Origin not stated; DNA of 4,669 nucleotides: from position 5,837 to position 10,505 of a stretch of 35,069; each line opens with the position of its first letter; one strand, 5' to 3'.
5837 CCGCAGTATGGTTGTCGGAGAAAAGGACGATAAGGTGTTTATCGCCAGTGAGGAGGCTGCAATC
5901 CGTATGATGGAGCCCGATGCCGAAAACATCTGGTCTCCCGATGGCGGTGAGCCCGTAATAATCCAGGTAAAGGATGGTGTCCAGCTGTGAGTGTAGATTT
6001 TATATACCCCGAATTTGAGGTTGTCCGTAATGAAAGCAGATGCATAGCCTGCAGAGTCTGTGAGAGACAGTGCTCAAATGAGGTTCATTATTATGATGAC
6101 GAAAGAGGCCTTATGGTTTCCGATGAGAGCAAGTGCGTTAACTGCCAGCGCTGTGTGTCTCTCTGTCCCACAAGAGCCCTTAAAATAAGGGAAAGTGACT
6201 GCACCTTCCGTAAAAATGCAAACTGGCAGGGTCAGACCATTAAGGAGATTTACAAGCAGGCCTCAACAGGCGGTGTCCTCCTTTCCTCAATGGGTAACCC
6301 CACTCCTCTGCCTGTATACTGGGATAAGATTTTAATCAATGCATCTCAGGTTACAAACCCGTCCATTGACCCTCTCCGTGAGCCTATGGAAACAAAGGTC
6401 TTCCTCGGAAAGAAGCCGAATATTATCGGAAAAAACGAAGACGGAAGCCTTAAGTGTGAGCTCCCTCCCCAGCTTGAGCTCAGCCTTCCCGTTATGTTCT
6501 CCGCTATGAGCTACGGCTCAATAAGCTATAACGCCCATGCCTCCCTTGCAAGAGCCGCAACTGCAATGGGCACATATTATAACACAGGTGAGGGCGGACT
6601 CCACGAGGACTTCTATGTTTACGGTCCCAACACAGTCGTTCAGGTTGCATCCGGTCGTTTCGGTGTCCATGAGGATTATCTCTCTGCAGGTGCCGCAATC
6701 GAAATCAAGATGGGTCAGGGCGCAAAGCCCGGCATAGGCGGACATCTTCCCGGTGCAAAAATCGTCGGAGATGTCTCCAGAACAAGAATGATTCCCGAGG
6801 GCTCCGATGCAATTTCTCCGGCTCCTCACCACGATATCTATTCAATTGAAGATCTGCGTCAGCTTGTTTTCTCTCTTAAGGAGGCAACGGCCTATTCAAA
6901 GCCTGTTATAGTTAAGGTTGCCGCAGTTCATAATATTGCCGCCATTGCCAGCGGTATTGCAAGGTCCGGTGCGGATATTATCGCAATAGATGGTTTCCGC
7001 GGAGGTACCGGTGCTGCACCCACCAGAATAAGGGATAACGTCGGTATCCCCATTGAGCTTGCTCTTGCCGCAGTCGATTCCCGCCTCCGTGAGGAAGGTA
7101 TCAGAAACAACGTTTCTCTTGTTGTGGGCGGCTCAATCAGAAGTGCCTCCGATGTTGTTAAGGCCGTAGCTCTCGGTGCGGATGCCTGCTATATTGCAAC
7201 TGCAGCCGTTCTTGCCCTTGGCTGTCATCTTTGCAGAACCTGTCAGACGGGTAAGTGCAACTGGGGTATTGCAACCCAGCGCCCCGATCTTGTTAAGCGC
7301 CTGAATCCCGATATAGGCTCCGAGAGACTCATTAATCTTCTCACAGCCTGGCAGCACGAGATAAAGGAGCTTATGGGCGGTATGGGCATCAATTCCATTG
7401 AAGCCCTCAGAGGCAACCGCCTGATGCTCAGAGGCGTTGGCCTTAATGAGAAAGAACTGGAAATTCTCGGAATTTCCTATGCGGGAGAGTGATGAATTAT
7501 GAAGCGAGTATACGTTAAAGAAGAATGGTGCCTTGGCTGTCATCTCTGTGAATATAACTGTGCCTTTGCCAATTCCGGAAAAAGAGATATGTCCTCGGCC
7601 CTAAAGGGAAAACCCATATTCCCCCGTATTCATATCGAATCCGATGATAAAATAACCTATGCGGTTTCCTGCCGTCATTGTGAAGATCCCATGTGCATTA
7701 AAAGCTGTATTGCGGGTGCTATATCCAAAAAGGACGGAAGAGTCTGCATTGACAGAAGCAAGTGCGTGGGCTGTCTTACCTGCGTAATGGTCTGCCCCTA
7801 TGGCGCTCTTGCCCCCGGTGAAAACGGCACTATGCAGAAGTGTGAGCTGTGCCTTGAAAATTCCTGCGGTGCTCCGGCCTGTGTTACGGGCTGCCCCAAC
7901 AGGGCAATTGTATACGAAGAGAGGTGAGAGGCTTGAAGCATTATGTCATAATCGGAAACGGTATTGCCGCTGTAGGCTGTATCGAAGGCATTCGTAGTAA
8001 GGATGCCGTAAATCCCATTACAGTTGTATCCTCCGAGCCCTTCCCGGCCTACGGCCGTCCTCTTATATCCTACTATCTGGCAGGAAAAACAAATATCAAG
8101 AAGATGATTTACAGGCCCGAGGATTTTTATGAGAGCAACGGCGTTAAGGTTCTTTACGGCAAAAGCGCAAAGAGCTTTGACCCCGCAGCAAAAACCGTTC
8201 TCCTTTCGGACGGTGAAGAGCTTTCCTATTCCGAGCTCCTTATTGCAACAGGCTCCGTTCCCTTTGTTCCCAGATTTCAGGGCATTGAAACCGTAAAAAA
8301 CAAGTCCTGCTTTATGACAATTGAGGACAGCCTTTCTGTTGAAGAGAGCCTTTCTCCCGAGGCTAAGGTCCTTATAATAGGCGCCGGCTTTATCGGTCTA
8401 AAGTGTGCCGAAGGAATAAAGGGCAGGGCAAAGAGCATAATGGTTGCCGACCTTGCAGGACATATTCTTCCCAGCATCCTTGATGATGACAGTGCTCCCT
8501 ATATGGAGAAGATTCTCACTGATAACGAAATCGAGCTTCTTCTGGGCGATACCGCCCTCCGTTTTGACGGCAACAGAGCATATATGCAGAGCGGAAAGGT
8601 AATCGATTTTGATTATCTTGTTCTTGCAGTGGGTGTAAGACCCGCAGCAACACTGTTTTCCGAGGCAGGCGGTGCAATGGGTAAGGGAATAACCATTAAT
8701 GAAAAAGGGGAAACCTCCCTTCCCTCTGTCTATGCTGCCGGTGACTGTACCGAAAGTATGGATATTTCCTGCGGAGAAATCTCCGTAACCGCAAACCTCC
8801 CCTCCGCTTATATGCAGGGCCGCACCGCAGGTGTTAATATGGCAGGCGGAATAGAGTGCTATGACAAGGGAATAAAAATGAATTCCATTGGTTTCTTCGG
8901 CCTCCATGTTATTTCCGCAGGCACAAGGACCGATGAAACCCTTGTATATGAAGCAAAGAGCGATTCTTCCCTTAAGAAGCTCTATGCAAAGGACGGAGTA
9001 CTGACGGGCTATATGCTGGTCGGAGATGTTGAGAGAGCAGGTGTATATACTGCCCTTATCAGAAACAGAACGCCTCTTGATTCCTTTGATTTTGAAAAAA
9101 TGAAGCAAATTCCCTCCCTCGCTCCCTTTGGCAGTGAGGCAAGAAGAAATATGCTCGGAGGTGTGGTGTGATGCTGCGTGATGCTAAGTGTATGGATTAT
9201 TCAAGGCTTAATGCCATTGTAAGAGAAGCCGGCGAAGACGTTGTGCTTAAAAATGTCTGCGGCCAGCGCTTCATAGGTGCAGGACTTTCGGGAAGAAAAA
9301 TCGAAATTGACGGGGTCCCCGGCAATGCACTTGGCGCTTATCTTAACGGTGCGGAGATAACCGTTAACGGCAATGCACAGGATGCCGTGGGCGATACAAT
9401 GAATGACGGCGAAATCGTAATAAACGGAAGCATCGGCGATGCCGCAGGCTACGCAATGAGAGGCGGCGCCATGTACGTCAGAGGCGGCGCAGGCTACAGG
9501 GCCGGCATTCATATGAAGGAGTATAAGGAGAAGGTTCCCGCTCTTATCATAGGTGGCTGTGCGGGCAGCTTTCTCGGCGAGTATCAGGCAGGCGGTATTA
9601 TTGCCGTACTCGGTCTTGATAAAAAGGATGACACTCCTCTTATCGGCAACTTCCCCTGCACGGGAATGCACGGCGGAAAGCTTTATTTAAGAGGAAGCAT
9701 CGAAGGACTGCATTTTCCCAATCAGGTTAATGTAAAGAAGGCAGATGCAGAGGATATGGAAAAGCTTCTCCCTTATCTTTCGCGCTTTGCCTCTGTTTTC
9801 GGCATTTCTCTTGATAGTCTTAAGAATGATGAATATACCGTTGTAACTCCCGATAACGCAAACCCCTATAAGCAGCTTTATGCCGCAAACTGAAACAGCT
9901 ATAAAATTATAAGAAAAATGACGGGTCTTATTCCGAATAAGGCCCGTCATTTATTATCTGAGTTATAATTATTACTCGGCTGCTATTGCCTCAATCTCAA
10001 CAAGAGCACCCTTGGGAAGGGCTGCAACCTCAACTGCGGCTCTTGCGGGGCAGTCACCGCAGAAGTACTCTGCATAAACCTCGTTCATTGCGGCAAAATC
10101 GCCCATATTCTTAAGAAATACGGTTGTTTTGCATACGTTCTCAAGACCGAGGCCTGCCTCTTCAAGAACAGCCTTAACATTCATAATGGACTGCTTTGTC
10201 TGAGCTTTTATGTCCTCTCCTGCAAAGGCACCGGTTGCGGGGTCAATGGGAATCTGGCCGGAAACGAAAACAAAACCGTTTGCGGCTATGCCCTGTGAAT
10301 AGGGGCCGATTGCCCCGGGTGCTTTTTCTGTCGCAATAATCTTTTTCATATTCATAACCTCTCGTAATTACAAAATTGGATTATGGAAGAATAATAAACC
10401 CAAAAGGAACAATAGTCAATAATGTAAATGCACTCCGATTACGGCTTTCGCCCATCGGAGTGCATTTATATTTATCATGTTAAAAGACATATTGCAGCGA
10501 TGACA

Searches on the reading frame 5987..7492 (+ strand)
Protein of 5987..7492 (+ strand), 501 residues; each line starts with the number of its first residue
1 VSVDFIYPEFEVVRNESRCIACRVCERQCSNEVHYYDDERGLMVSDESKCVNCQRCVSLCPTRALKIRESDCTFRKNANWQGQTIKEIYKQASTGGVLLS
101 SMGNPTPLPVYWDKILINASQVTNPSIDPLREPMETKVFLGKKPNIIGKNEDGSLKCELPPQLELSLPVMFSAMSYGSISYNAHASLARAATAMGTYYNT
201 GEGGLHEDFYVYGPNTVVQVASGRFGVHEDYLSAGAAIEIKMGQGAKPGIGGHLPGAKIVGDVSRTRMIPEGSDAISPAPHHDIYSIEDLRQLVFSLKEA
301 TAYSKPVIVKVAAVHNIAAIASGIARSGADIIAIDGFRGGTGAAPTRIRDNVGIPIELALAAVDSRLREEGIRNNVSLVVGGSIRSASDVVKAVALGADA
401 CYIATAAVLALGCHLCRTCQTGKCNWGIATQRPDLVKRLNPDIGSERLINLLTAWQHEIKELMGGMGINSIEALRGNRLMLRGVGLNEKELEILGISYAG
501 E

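Call 8: search_protein_families(library=pfam, proteins=[window:5987-7492:+])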
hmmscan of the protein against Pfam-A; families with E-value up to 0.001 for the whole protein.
window:5987-7492:+ (501 aa): 12 families
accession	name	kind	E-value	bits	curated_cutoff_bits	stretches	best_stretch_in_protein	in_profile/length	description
PF01645.23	Glu_synthase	-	1.2e-136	456.2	20.4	1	109-469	4-369/369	Conserved region in glutamate synthase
PF04898.20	Glu_syn_central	-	4.9e-17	62.7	22.8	2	312-480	133-271/277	Glutamate synthase central domain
PF01070.24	FMN_dh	-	3.9e-08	33.1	24.9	1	372-413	270-311/350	FMN-dependent dehydrogenase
PF12838.12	Fer4_7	-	1.4e-07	32.3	27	1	18-64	1-52/52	4Fe-4S dicluster domain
PF00037.32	Fer4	-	3e-07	30.4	21.1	1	45-66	3-24/24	4Fe-4S binding domain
PF13187.11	Fer4_9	-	9.2e-07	29.2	27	1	18-64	1-51/52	4Fe-4S dicluster domain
PF13237.11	Fer4_10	-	1.5e-05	25.3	25.5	1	12-61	2-53/53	4Fe-4S dicluster domain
PF14697.11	Fer4_21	-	1.6e-05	25.3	35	1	15-64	4-56/59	4Fe-4S dicluster domain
PF12797.12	Fer4_2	-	0.00013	22.1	24.5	1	43-62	3-22/22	4Fe-4S binding domain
PF00478.31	IMPDH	-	0.0004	19.9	25.6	1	319-403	157-235/345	IMP dehydrogenase / GMP reductase domain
PF13484.11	Fer4_16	-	0.00055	21.1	30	1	49-88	1-40/66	4Fe-4S double cluster binding domain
PF12837.12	Fer4_6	-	0.00069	19.9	25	1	44-65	3-24/24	4Fe-4S binding domain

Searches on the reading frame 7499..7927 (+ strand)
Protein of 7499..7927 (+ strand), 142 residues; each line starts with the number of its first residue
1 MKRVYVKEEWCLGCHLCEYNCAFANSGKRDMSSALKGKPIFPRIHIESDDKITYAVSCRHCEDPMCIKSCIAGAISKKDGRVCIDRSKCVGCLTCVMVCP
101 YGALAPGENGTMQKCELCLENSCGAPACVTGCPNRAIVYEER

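Call 8: search_protein_families(library=pfam, proteins=[window:7499-7927:+])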
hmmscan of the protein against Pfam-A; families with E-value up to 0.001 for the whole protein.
window:7499-7927:+ (142 aa): 8 families
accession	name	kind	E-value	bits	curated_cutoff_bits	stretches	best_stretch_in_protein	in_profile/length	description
PF13247.11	Fer4_11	-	4.2e-13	49.8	26.2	1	56-140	8-98/100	4Fe-4S dicluster domain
PF12837.12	Fer4_6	-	3.3e-09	36.7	25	1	84-104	4-24/24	4Fe-4S binding domain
PF12838.12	Fer4_7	-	4.1e-08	34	27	1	57-103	1-52/52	4Fe-4S dicluster domain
PF12797.12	Fer4_2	-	1.5e-07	31.3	24.5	1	81-101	2-22/22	4Fe-4S binding domain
PF00037.32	Fer4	-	1.9e-07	31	21.1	1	83-104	2-23/24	4Fe-4S binding domain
PF13187.11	Fer4_9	-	7.7e-07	29.5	27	2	58-103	2-51/52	4Fe-4S dicluster domain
PF13484.11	Fer4_16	-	0.00048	21.3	30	0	88-115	1-27/66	4Fe-4S double cluster binding domain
PF12800.12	Fer4_4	-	0.00099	19.7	24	0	87-102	2-17/17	4Fe-4S binding domain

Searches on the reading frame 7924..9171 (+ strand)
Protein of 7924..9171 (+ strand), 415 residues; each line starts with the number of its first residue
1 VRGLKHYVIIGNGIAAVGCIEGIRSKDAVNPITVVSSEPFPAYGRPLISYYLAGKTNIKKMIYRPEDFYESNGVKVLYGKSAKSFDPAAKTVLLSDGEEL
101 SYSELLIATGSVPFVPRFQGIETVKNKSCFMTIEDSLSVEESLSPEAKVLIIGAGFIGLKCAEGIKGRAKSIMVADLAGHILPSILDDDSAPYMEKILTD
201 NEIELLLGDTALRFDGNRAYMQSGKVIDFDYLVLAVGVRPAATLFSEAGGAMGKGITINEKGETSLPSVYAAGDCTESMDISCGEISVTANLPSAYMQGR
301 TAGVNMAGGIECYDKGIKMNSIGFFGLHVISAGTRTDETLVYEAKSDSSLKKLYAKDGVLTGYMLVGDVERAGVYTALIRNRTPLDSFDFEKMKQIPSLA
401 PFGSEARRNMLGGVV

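Call 8: search_protein_families(library=pfam, proteins=[window:7924-9171:+])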
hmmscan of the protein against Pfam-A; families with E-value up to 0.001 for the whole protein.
window:7924-9171:+ (415 aa): 3 families
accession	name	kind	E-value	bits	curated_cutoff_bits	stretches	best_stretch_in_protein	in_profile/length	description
PF07992.20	Pyr_redox_2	-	2.2e-46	159.1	26.1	1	6-286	2-278/291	Pyridine nucleotide-disulphide oxidoreductase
PF00070.33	Pyr_redox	-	2.9e-12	47.4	22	1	148-218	1-70/82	Pyridine nucleotide-disulphide oxidoreductase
PF18267.7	Rubredoxin_C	-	4.9e-05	23.7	25.9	1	320-382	3-69/70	Rubredoxin NAD+ reductase C-terminal domain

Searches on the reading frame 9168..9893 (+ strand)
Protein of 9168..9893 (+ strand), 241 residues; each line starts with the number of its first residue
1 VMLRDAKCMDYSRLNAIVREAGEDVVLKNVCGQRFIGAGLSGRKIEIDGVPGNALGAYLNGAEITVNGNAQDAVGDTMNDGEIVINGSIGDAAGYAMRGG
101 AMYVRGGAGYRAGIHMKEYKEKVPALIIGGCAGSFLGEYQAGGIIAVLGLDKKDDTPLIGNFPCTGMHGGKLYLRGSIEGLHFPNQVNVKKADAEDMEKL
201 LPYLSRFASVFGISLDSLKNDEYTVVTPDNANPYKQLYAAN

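Call 8: search_protein_families(library=pfam, proteins=[window:9168-9893:+])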
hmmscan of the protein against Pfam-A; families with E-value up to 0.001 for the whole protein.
window:9168-9893:+ (241 aa): 1 family
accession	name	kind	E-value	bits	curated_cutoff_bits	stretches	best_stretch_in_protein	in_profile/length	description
PF01493.24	GXGXG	-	3.1e-29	102.3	32.5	1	23-197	12-183/190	GXGXG motif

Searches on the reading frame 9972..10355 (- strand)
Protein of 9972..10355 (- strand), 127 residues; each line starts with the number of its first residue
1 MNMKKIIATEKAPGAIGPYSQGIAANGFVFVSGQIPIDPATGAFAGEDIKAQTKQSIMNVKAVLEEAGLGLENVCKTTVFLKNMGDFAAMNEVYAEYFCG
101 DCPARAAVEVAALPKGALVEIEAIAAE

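Call 8: search_protein_families(library=pfam, proteins=[window:9972-10355:-])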
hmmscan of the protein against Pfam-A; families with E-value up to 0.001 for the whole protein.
window:9972-10355:- (127 aa): 1 family
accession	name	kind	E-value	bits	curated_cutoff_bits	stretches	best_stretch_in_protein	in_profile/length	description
PF01042.26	Ribonuc_L-PSP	-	6.3e-44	149.3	27.3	1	9-126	1-120/121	Endoribonuclease L-PSP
